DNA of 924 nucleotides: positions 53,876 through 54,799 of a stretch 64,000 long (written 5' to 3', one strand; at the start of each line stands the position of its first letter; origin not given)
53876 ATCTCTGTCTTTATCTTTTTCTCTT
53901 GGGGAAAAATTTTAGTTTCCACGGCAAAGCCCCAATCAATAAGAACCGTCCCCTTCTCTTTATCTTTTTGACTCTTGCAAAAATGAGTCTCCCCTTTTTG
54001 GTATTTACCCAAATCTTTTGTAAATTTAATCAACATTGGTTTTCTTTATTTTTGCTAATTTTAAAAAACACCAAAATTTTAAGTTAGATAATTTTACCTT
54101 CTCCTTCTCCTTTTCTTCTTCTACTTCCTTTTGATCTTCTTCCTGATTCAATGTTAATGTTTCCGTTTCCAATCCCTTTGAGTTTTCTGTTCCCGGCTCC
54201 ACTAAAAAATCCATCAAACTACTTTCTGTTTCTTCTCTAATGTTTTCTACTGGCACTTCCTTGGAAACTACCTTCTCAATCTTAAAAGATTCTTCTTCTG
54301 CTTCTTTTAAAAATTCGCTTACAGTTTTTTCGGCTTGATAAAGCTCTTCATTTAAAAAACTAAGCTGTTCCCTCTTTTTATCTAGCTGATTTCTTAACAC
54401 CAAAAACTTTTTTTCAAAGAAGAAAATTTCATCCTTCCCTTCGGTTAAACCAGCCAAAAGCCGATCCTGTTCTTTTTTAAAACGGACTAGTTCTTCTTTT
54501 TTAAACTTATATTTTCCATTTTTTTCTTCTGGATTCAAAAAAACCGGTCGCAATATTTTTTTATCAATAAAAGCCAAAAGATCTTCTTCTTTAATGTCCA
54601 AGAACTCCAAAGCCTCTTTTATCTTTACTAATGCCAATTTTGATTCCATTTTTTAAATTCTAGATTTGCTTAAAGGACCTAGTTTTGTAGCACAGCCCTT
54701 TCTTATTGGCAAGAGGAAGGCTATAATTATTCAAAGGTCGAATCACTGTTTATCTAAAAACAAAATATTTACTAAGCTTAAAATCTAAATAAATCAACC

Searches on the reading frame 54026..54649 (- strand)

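Call 16: search_protein_families(library=pfam, proteins=[window:54026-54649:-], max_evalue=0.001)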
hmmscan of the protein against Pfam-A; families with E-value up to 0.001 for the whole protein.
window:54026-54649:- (207 aa): 1 family
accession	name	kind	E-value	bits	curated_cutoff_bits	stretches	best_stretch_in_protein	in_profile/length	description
PF12728.13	HTH_17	-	7.1e-05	23.4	27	1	9-61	3-50/51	Helix-turn-helix domain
